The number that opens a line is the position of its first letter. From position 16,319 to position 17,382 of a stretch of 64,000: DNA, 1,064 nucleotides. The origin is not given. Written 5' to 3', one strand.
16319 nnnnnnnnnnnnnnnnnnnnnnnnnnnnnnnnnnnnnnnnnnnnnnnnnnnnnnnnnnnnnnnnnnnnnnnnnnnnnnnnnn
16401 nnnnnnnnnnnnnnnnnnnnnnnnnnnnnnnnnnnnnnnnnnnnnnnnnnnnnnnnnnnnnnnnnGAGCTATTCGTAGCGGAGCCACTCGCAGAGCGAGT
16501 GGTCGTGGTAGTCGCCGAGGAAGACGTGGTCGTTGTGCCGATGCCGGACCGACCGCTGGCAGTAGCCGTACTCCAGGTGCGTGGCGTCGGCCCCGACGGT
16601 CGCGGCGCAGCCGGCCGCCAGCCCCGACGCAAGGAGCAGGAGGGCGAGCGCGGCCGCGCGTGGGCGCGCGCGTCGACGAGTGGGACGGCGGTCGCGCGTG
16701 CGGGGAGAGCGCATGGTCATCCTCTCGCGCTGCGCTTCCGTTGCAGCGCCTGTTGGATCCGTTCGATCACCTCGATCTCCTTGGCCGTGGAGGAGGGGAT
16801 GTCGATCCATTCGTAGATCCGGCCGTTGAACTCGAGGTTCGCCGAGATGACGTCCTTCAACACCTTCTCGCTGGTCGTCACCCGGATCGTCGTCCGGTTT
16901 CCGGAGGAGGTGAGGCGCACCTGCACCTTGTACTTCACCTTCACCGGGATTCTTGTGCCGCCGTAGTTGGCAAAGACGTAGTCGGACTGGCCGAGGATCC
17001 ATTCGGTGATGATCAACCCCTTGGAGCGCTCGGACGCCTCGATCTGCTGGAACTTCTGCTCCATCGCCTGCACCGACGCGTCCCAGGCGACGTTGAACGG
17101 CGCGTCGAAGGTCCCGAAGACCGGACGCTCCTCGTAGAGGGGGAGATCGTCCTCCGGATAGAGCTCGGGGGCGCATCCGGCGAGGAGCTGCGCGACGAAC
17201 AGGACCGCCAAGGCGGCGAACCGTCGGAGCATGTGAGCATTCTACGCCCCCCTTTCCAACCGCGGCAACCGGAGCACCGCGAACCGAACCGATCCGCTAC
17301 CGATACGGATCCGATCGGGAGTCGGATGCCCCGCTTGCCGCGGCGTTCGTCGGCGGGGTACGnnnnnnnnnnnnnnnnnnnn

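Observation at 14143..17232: Four-gene envelope operon: lipoprotein, small Cys/His-rich lipoprotein, unclassified AAA+ ATPase and M28 peptidase lipoprotein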

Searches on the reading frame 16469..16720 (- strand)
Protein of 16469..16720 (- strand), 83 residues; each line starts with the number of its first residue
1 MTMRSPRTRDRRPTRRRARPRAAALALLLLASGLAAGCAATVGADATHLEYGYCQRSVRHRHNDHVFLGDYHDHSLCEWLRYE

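Call 3: search_protein_families(library=pfam, proteins=[window:16469-16720:-], max_evalue=0.1)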
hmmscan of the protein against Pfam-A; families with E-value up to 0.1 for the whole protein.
window:16469-16720:- (83 aa): 1 family
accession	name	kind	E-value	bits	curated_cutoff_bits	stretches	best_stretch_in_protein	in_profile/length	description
PF18920.5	DUF5671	-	0.033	14.5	28.4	1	7-42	65-100/132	Domain of unknown function (DUF5671)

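Call 4: search_protein_families(library=ncbifam, proteins=[window:16469-16720:-], max_evalue=0.1)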
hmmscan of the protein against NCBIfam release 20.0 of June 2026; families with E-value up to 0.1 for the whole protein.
window:16469-16720:- (83 aa): 1 family
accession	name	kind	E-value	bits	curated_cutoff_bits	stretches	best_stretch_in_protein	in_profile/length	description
NF058595.1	invert_tail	domain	0.025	14.9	37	1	13-41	47-75/113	lipo-invert putative C-terminal anchoring domain-containing protein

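Call 6: search_protein_families(library=padloc, proteins=[window:16469-16720:-], max_evalue=0.1)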
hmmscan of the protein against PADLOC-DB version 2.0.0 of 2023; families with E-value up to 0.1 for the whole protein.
window:16469-16720:- (83 aa): 0 families

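Call 42: find_homologous_proteins(query=window:16469-16720:-, max_evalue=0.01)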
Query window:16469-16720:- (83 aa): 20 proteins with E <= 0.01 among 61 candidates.
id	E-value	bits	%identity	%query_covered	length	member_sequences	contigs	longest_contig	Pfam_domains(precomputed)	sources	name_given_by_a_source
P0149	4.5e-48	178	100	98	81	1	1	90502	-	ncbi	-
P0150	3.7e-20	89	74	55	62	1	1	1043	-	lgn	-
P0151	1.3e-19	88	65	69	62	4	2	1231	-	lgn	-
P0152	3.1e-19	86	73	48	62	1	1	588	-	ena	-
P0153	3.3e-19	86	66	60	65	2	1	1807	-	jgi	jgi:hypothetical protein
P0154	3.5e-19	86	80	48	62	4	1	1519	-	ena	-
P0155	4.5e-19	86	63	72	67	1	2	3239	-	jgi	jgi:hypothetical protein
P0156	4.9e-19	86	63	78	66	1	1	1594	-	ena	-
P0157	5.2e-19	86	72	57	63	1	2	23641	-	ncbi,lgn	-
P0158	7.1e-19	85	62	72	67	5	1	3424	-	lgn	-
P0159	7.7e-19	85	75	48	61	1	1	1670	-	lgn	-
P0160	1.1e-18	85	63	76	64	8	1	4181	-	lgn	-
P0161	2.0e-18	84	72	57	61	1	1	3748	-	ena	-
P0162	2.4e-18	84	60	72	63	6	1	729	-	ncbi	-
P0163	2.8e-18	83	66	60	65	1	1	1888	-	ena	-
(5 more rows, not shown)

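Call 56: find_related_loci(query=A4, collection=metagenome_contigs, flank=5000)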
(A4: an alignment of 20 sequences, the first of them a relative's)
Query A4 (81 aa) in metagenome_contigs; peptide patterns used: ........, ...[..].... (x = any residue, [..] = any of these).
43 stretches matched a pattern; 4 encode a relative of the query (tblastn E <= 1e-3); 4 distinct loci.
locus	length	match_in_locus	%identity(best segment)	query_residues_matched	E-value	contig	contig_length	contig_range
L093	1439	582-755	62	22-81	4e-24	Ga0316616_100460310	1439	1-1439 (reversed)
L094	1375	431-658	42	13-81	5e-22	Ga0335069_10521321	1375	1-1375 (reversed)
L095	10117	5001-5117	72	42-80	3e-19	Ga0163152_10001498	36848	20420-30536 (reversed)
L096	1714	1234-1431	48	14-81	1e-16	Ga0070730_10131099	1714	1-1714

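Call 69: search_protein_representatives(alignment_id=A4)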
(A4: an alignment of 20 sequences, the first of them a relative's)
Query: 20 sequences, 65 profile positions. Proteins with E-value up to 0.001 (for the whole library): 7; up to 1e-10: 2; up to 1e-30: 0. The best 7 are listed.
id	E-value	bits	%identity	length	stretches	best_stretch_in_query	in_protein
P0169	1.3e-22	95.9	-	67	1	8-65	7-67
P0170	2.2e-22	95.1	-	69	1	6-65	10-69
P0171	3.6e-10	56.0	-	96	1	3-64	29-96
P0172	7.8e-10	54.9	-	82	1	7-64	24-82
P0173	7.9e-10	54.9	-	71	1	10-64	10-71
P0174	4.0e-09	52.6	-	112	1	7-64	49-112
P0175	1.6e-04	37.9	-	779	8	8-47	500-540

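Call 71: find_encoding_contigs(protein=P0173, flank=6000, max_places=3)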
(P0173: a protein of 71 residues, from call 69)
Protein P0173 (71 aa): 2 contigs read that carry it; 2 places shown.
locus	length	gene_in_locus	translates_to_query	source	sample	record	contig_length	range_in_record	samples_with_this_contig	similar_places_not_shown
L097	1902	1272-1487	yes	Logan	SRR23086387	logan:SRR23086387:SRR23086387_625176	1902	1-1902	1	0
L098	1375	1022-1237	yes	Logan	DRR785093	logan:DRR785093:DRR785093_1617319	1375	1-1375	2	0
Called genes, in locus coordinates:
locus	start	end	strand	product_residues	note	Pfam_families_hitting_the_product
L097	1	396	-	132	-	?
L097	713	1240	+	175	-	-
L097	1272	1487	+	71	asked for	-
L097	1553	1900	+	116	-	?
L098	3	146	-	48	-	?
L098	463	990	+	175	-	-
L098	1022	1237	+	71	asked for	-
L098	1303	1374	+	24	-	?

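Call 73: find_encoding_contigs(protein=P0172, flank=7000, max_places=4)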
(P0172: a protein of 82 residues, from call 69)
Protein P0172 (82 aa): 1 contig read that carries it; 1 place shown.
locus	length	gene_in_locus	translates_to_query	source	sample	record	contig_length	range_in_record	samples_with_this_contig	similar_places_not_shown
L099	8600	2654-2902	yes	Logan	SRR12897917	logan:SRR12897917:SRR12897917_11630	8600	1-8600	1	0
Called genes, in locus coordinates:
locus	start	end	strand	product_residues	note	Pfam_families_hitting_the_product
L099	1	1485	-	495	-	?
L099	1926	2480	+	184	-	-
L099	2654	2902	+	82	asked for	-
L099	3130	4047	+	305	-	-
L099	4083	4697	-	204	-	PF01300:Sua5_yciO_yrdC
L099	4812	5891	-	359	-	PF02812:ELFV_dehydrog_N, PF00208:ELFV_dehydrog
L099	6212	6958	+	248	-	PF00106:adh_short, PF08659:KR, PF01370:Epimerase (faint), PF13561:adh_short_C2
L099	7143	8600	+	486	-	?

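Call 79: search_protein_families(library=pfam, proteins=[L099:3130-4047:+], max_evalue=0.01)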
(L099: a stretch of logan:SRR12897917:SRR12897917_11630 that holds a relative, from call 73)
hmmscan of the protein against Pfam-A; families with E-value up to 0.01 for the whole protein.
L099:3130-4047:+ (305 aa): 0 families

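Call 114: search_solved_structures(query=L099:3130-4047:+, max_evalue=10, show_alignments=1)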
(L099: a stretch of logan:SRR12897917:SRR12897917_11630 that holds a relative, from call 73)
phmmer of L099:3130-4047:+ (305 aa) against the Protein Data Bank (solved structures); distinct sequences matched with E-value up to 10: 3.
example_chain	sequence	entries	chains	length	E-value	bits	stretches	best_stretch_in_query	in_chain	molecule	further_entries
4yae_A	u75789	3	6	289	0.16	14.6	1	83-145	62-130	C alpha-dehydrogenase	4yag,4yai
3e4b_A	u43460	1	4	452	0.38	13.4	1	25-69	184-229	AlgK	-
3s9g_A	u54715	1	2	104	1.3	11.6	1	37-91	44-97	Protein HEXIM1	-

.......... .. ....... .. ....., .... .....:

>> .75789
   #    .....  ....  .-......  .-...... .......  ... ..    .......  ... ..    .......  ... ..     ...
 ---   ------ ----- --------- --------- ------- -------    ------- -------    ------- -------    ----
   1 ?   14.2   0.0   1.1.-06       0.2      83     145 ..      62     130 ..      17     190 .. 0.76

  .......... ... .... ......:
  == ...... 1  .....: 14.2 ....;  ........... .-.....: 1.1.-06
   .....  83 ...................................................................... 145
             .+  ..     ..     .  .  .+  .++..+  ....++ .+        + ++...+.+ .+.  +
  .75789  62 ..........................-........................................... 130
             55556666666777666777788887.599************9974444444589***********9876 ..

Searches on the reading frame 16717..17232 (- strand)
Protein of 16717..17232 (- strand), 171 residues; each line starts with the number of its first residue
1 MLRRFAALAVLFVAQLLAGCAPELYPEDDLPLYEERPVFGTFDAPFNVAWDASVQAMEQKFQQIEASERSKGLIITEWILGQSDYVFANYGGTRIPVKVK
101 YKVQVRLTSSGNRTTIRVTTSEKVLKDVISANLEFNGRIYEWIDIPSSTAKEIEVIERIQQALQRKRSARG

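Call 3: search_protein_families(library=pfam, proteins=[window:16717-17232:-], max_evalue=0.1)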
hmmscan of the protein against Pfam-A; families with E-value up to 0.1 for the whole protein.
window:16717-17232:- (171 aa): 2 families
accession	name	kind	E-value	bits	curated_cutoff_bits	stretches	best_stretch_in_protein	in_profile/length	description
PF06804.17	Lipoprotein_18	-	0.0029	17.1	25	1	50-121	86-158/323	NlpB/DapX lipoprotein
PF02120.21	Flg_hook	-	0.058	13.7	29.8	0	102-133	26-57/85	Flagellar hook-length control protein FliK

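Call 4: search_protein_families(library=ncbifam, proteins=[window:16717-17232:-], max_evalue=0.1)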
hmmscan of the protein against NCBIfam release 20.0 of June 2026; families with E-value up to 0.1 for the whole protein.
window:16717-17232:- (171 aa): 2 families
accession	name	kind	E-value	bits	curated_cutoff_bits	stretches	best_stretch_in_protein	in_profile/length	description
NF008674.1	PRK11679.1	equivalog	0.0054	15.7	371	1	44-121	247-322/345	outer membrane protein assembly factor BamC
NF033769.1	after_VWA_1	domain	0.02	15.1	45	0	143-168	50-75/90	after-VIT domain-containing protein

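Call 6: search_protein_families(library=padloc, proteins=[window:16717-17232:-], max_evalue=0.1)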
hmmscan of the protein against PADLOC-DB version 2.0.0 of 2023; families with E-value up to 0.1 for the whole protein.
window:16717-17232:- (171 aa): 0 families

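Call 30: find_homologous_proteins(query=window:16717-17232:-, max_evalue=0.001)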
Query window:16717-17232:- (171 aa): 28 proteins with E <= 0.001 among 156 candidates.
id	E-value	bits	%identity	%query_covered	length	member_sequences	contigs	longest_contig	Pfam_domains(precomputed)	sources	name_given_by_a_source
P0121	4.2e-106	369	100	100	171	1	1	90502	-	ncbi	-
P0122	1.7e-93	328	87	99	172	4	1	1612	-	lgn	-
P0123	2.5e-90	318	84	100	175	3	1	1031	-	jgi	-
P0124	2.6e-90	318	84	99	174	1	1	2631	-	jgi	jgi:hypothetical protein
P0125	1.7e-88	312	81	99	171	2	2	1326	-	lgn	-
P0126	3.4e-88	311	82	99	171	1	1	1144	-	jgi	jgi:hypothetical protein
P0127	7.2e-87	307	88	87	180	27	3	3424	-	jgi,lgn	jgi:hypothetical protein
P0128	1.2e-85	303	79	99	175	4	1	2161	-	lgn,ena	-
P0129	6.7e-85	300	86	89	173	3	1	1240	-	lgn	-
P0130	8.5e-84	297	81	96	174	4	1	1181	-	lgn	-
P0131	1.0e-83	297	77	99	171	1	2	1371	-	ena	-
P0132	1.8e-83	296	81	95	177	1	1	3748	-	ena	-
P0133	2.1e-83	296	76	99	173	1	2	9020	-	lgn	-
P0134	6.2e-82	291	77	99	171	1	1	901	-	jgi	jgi:hypothetical protein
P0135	4.9e-78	278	73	99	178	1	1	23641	-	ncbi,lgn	-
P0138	1.0e-45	173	51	88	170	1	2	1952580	-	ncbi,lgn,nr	ncbi:MAG: hypothetical protein H6739_04010 [Alphaproteobacteria bacterium]|nr:hypothetical protein [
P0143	4.1e-38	148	42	85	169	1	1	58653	-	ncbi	-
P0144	8.7e-38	147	47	87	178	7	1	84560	-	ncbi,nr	ncbi:MAG: outer membrane protein assembly factor BamC [Myxococcales bacterium]|nr:outer membrane pro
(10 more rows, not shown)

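Call 31: find_encoding_contigs(protein=P0138, flank=7000, max_places=2)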
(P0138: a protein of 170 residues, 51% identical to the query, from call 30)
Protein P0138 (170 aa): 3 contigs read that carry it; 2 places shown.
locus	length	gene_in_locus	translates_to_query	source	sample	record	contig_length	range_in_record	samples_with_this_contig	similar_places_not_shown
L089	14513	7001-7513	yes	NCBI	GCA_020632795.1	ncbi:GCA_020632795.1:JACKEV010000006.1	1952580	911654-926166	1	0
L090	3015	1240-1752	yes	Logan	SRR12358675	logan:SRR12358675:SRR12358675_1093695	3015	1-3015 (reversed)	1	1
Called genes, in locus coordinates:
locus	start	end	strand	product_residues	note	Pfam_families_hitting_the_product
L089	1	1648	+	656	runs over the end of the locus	PF00884:Sulfatase, PF01663:Phosphodiest (faint)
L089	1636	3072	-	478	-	PF08323:Glyco_transf_5, PF13579:Glyco_trans_4_4 (faint), PF13439:Glyco_transf_4 (weak), PF00534:Glycos_transf_1, PF13692:Glyco_trans_1_4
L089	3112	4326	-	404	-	PF03403:PAF-AH_p_II, PF00561:Abhydrolase_1, PF12146:Hydrolase_4 (weak), PF12740:PETase (weak)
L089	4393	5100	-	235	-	PF04079:SMC_ScpB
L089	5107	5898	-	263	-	PF02616:SMC_ScpA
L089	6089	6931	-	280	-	PF00582:Usp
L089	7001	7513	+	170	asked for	-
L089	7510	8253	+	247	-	-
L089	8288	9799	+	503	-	-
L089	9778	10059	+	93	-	-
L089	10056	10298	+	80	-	-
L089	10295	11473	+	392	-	-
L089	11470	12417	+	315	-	-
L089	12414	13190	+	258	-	-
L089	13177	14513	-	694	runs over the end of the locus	-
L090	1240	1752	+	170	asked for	-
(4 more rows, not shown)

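Call 32: find_encoding_contigs(protein=P0144, flank=7000, max_places=2)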
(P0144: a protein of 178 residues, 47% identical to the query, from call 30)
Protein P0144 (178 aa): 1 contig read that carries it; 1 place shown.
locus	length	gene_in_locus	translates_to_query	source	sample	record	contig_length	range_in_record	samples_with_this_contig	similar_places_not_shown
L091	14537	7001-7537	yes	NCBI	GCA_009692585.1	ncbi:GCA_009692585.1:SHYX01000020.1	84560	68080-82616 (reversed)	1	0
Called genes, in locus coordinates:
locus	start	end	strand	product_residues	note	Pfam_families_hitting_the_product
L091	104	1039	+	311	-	-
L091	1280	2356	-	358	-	-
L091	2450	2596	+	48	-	PF05717:TnpB_IS66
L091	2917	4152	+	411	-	PF08757:CotH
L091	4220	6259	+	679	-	PF02897:Peptidase_S9_N, PF00326:Peptidase_S9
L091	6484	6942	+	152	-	PF01850:PIN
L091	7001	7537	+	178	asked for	-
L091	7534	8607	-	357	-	PF02812:ELFV_dehydrog_N, PF00208:ELFV_dehydrog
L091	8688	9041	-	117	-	PF25917:BSH_RND (faint), PF25919:BSH_CusB (weak), PF25973:BSH_CzcB (faint), PF00364:Biotin_lipoyl, PF25984:BSH_YknX (faint)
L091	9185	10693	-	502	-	PF00289:Biotin_carb_N, PF02222:ATP-grasp, PF02786:CPSase_L_D2, PF07478:Dala_Dala_lig_C, PF02785:Biotin_carb_C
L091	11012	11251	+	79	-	-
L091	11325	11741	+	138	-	PF00210:Ferritin (faint), PF02915:Rubrerythrin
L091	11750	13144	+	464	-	PF13534:Fer4_17 (faint), PF02754:CCG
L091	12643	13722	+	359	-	PF12007:DUF3501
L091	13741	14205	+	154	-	PF00578:AhpC-TSA, PF08534:Redoxin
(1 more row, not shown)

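Call 33: find_encoding_contigs(protein=P0143, flank=7000, max_places=2)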
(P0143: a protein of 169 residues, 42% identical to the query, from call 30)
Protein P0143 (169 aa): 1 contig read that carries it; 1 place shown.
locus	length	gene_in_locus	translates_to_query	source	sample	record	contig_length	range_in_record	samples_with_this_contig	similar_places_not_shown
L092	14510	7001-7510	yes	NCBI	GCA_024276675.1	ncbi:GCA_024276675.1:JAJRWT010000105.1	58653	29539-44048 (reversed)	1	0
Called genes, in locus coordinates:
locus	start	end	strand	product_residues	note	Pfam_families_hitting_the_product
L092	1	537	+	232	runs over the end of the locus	PF02405:MlaE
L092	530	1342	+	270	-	PF00005:ABC_tran, PF13304:AAA_21 (faint)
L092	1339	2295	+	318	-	PF02470:MlaD, PF11887:Mce4_CUP1 (weak), PF06103:DUF948 (faint)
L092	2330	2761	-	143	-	-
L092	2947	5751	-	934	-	PF04002:RadC (weak), PF00270:DEAD (faint), PF13307:Helicase_C_2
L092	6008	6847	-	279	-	PF00582:Usp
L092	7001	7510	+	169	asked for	-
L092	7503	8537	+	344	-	-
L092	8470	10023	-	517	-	PF00072:Response_reg, PF00158:Sigma54_activat, PF14532:Sigma54_activ_2, PF07728:AAA_5 (weak), PF25601:AAA_lid_14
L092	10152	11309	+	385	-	PF13432:TPR_16 (faint)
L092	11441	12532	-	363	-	PF03781:FGE-sulfatase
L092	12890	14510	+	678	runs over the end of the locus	PF00069:Pkinase, PF07714:PK_Tyr_Ser-Thr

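Call 54: predict_structure(alignment_id=A3)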
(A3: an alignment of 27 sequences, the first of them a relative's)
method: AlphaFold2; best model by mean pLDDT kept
length: 171 residues; sequences in the alignment: 27
mean_pLDDT: 85.8   pTM: 0.72
mean pLDDT of the five models: 85.8, 83.5, 81.7, 81.7, 79.1
residues with pLDDT >= 90: 91; 70-90: 57; 50-70: 21; < 50: 2
segments of 3 or more residues with pLDDT < 50: none
pLDDT, mean of each block of 10 residues (from residue 1): 72 81 66 92 96 95 93 96 82 84 96 96 81 60 90 96 85 60
secondary structure, 60 per line:
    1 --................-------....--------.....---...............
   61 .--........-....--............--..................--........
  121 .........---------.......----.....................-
elements in order: H3-18 H26-29 E38-42 H46-61 E64-68 E73-76 E79-90 E93-110 E113-129 E139-145 H150-170

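Call 107: search_protein_families(library=pfam, proteins=[L089:7510-8253:+, L092:7503-8537:+], max_evalue=0.01)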
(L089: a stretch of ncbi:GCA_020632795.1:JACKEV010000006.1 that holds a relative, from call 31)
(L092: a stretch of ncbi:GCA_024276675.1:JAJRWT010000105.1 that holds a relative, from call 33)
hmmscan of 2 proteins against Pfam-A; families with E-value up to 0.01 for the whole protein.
L089:7510-8253:+ (247 aa): 0 families

L092:7503-8537:+ (344 aa): 1 family
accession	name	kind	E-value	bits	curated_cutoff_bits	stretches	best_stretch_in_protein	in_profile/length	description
PF04350.18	PilO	-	0.00042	20.9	22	1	133-240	30-142/145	Pilus assembly protein, PilO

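Call 113: search_solved_structures(query=L092:7503-8537:+, max_evalue=5, show_alignments=2)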
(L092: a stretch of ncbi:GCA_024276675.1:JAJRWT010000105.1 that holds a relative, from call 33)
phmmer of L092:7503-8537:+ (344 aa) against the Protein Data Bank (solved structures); distinct sequences matched with E-value up to 5: 3.
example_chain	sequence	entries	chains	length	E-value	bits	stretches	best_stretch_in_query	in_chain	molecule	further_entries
2rjz_A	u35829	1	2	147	0.023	17.2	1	130-228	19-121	PilO protein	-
5uvr_A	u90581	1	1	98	0.29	13.6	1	172-228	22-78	PilO protein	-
3jc8_Oa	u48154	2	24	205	0.55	12.6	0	159-243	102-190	PilO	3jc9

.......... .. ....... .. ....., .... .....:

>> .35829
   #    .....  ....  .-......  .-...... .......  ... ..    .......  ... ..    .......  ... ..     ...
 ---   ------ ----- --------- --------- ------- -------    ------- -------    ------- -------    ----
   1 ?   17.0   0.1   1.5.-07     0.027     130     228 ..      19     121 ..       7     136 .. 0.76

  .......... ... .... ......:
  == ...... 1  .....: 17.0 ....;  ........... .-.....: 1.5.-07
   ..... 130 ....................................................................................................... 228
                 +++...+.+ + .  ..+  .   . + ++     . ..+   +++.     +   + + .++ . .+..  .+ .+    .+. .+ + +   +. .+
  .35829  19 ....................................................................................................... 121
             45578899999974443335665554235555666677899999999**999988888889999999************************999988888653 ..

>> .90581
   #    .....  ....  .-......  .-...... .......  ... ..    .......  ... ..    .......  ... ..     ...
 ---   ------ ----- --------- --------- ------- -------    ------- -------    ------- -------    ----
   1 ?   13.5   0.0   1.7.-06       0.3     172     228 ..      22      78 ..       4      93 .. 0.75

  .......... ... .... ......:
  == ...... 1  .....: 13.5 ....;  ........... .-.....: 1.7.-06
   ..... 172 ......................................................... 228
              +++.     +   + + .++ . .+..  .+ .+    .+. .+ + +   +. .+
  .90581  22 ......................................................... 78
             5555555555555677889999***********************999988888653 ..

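Call 115: search_solved_structures(query=L089:7510-8253:+, max_evalue=10, show_alignments=1)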
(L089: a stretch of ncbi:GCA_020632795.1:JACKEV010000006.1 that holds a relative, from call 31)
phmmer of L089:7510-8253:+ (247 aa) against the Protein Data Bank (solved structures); distinct sequences matched with E-value up to 10: 0.
